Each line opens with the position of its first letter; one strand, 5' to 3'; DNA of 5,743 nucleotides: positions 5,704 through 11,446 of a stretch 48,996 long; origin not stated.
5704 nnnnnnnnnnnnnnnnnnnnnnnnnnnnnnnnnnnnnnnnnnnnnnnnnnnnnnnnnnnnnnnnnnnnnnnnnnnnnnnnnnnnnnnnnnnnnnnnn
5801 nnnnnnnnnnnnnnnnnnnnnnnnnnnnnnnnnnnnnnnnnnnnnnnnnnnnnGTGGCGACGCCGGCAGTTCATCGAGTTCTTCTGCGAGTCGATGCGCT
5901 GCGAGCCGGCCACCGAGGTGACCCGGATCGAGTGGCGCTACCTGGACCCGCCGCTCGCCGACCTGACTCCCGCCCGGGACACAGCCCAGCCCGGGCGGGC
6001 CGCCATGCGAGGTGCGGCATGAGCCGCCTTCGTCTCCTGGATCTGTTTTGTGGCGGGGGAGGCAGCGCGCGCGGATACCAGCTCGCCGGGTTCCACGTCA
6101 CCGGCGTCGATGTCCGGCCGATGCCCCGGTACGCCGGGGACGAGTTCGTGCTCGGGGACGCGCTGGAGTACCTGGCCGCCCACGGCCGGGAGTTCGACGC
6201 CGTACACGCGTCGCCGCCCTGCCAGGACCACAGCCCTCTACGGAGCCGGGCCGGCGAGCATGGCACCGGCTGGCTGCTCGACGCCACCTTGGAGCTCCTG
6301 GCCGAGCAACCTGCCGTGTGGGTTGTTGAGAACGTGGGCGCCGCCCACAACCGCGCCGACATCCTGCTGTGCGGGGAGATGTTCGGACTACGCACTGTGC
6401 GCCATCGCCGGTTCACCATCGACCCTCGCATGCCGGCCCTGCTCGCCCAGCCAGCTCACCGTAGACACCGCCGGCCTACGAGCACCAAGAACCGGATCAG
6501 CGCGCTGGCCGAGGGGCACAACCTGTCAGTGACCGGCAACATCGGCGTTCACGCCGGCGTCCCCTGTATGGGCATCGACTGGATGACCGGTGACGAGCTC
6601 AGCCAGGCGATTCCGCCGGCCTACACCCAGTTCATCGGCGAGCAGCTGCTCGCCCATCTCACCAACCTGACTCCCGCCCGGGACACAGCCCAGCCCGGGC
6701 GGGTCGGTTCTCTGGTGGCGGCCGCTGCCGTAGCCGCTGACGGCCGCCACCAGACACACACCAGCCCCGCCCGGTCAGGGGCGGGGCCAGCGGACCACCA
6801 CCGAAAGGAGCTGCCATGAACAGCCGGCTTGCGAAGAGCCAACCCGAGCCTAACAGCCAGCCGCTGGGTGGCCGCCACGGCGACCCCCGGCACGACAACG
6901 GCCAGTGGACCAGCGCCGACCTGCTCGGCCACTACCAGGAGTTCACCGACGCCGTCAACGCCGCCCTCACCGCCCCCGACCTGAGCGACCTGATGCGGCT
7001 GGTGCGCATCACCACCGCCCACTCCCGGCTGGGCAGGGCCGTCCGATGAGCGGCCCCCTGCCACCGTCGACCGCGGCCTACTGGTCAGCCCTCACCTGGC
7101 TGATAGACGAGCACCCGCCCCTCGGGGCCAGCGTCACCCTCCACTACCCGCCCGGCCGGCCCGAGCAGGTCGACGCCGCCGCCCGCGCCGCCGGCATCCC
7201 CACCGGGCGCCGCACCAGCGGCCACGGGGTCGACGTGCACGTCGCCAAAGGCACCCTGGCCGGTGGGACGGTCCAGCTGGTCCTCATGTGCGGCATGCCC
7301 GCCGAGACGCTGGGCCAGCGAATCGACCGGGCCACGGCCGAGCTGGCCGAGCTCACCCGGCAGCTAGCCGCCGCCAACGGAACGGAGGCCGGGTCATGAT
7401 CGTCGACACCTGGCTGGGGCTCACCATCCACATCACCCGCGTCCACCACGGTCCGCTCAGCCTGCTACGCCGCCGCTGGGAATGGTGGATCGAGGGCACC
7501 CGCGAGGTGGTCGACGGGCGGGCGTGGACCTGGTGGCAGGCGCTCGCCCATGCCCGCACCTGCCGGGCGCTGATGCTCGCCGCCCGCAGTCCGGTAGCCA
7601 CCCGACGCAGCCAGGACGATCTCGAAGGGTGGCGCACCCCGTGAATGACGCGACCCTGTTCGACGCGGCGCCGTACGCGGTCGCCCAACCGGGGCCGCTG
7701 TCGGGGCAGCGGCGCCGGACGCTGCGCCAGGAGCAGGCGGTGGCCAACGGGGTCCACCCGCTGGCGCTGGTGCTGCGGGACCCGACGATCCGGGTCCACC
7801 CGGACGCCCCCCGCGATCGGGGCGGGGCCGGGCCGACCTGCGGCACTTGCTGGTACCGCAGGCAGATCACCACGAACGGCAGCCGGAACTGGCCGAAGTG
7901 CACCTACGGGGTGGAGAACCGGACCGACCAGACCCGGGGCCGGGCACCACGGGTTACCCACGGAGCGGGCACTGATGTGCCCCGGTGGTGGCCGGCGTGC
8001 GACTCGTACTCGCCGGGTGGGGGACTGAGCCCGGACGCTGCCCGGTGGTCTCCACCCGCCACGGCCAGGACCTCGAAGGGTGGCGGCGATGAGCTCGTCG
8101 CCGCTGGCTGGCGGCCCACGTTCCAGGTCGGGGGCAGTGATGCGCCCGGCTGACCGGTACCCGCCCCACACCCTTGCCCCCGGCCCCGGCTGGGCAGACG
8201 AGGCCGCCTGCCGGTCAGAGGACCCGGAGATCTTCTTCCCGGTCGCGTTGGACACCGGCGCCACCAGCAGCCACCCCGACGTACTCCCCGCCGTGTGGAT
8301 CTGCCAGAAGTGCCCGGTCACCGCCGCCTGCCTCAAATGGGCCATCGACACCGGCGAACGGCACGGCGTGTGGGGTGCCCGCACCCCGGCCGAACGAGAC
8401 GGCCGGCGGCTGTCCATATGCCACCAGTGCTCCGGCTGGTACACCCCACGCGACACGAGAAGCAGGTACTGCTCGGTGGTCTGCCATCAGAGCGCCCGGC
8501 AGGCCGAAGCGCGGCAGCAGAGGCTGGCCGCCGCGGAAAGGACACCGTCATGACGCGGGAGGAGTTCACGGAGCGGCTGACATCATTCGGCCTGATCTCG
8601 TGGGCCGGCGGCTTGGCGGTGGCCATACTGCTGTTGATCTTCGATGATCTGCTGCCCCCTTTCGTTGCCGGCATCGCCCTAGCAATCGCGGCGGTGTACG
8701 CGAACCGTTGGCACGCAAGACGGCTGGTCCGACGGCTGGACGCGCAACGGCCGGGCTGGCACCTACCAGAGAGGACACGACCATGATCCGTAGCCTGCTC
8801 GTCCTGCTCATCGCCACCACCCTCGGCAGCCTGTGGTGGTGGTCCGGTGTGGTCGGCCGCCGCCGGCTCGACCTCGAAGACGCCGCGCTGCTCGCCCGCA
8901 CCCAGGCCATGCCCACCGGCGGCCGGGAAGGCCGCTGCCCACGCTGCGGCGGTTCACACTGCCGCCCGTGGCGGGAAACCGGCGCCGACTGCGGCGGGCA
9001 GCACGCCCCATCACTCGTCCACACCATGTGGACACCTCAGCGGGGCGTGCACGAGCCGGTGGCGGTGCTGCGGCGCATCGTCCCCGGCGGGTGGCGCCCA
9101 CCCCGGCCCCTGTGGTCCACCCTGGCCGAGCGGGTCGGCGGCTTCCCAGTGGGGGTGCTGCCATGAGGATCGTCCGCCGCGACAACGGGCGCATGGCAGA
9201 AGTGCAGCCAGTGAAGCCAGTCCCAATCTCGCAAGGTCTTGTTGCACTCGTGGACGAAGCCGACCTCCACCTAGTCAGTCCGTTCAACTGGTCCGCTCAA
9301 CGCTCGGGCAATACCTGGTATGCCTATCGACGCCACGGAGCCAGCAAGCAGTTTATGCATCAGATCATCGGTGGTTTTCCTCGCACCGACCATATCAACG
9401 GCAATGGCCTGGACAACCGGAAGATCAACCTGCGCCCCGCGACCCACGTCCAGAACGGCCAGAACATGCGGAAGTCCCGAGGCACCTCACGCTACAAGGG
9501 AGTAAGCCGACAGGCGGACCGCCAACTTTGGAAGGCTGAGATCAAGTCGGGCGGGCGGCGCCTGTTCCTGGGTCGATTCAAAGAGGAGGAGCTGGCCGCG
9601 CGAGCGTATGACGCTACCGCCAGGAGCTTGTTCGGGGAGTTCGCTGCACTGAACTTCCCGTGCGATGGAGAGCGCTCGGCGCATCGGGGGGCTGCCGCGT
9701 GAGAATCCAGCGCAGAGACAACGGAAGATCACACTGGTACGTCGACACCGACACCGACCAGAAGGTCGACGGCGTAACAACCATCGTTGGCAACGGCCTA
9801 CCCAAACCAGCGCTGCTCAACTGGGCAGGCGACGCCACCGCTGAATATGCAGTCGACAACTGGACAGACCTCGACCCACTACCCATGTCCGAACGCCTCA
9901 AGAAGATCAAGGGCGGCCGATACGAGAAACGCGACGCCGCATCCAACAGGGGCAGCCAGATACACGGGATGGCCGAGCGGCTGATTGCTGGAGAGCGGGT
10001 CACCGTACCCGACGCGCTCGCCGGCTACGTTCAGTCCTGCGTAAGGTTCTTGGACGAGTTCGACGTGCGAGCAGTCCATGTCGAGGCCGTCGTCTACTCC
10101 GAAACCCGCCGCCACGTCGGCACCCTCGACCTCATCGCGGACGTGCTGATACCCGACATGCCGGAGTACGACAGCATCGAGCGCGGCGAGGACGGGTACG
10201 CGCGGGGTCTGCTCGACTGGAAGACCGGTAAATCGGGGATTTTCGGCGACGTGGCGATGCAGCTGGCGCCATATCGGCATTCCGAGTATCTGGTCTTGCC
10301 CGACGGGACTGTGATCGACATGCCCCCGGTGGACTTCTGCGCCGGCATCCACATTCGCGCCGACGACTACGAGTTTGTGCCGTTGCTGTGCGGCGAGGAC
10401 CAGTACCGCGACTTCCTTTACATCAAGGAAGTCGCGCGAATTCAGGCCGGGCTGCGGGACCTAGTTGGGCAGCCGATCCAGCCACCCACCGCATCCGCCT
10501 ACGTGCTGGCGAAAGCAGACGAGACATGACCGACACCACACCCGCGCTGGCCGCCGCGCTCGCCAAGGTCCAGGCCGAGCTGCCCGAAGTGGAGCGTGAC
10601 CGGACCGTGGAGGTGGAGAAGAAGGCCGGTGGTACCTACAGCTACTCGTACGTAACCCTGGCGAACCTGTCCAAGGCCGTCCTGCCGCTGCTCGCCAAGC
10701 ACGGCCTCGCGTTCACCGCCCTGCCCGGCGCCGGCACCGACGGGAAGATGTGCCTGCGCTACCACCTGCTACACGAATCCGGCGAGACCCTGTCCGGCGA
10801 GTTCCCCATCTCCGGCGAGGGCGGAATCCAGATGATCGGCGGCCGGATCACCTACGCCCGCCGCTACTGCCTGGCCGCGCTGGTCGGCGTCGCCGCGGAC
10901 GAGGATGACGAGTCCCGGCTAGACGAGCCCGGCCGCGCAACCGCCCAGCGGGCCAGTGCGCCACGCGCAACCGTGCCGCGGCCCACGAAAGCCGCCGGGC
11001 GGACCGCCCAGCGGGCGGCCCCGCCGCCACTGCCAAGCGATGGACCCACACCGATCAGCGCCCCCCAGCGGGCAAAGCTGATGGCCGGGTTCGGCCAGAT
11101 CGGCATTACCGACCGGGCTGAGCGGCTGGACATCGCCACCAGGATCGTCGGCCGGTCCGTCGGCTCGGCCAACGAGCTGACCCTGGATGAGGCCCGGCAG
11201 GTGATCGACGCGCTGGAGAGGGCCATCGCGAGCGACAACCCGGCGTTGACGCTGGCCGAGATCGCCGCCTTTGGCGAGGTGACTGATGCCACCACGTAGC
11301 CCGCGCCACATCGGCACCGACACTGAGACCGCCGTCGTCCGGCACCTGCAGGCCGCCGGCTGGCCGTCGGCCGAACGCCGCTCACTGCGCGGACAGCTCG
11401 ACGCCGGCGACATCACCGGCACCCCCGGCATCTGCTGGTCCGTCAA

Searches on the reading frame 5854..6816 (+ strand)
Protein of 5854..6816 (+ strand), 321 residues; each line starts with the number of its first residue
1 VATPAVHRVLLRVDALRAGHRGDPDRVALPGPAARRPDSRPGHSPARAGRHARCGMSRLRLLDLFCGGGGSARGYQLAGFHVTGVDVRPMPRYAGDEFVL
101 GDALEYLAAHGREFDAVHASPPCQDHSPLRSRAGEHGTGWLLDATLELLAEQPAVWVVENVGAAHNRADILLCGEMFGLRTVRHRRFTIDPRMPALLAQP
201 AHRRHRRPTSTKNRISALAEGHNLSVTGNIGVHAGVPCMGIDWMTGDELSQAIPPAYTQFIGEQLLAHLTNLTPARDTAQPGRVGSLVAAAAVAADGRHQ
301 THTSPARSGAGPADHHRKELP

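Call 68: search_protein_families(library=phrogs, max_evalue=0.001, proteins=[window:5854-6816:+])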
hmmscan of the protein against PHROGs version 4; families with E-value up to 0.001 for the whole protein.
window:5854-6816:+ (321 aa): 3 families
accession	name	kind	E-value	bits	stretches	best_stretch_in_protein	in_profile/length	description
phrog_363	-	other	2.2e-38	133.2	1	54-270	49-219/327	DNA methyltransferase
phrog_116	-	other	4.7e-13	49.3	1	55-161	204-322/779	DNA methyltransferase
phrog_5999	-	other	9.4e-07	29.8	0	59-80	3-24/109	DNA methyltransferase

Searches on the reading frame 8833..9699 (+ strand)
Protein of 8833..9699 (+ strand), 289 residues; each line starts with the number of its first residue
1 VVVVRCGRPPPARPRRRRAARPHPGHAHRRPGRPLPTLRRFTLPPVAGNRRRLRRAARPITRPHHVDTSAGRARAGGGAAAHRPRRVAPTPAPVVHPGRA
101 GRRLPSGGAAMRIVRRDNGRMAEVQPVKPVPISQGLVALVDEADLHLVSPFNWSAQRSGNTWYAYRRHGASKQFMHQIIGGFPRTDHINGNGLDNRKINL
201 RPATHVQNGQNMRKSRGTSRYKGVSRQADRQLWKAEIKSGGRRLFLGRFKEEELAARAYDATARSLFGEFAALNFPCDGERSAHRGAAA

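Call 69: search_protein_families(library=phrogs, max_evalue=0.001, proteins=[window:8833-9699:+])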
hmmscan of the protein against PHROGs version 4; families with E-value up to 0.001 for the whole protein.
window:8833-9699:+ (289 aa): 8 families
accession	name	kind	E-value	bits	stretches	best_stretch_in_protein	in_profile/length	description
phrog_99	-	DNA, RNA and nucleotide metabolism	5.5e-32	112.9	1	185-284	178-277/383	HNH endonuclease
phrog_4578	-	DNA, RNA and nucleotide metabolism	1.6e-18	67.9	1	166-272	13-120/130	HNH endonuclease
phrog_36769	-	unknown function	3.5e-15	57.2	1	184-284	253-366/367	-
phrog_3593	-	DNA, RNA and nucleotide metabolism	3.1e-12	47.6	1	159-269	90-199/210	HNH endonuclease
phrog_374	-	DNA, RNA and nucleotide metabolism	2.4e-09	37.5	1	186-274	327-414/617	HNH endonuclease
phrog_953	-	DNA, RNA and nucleotide metabolism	4.5e-05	23.9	1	212-271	306-366/420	HNH endonuclease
phrog_13470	-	DNA, RNA and nucleotide metabolism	0.00036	21.7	1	203-258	81-136/152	HNH endonuclease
phrog_59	-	DNA, RNA and nucleotide metabolism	0.00053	20.5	1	186-245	209-246/423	HNH endonuclease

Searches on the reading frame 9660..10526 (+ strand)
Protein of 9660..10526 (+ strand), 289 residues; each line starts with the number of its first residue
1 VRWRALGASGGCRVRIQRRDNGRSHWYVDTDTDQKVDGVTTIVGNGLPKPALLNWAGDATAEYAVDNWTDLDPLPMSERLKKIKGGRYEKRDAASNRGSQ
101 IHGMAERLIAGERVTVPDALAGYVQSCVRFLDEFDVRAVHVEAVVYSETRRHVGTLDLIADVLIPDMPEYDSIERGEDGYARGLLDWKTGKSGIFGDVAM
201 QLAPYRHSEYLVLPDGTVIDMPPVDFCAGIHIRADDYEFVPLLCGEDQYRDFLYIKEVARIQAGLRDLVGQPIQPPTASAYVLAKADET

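Call 68: search_protein_families(library=phrogs, max_evalue=0.001, proteins=[window:9660-10526:+])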
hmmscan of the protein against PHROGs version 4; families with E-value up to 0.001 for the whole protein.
window:9660-10526:+ (289 aa): 2 families
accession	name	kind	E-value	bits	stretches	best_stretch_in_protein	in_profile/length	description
phrog_298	-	DNA, RNA and nucleotide metabolism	8.8e-38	131.3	1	16-285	47-282/293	exonuclease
phrog_466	-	DNA, RNA and nucleotide metabolism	8.8e-09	36.1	1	92-232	209-345/446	exonuclease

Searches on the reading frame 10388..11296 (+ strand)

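Call 69: search_protein_families(library=phrogs, max_evalue=0.001, proteins=[window:10388-11296:+])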
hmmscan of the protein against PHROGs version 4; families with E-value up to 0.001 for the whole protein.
window:10388-11296:+ (303 aa): 5 families
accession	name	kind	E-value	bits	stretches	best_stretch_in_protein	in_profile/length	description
phrog_2324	-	DNA, RNA and nucleotide metabolism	9.2e-28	98.1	1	49-202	6-154/193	Erf-like ssDNA annealing protein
phrog_155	-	DNA, RNA and nucleotide metabolism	2.9e-27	97.1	1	43-284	57-272/308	Erf-like ssDNA annealing protein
phrog_34817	-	unknown function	6.4e-20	72.6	1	54-215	12-179/291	-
phrog_10003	-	other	1.3e-09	38.9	1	45-177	25-169/297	recombinase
phrog_4171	-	DNA, RNA and nucleotide metabolism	7.5e-07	30.1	1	183-292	259-373/392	RecT-like ssDNA annealing protein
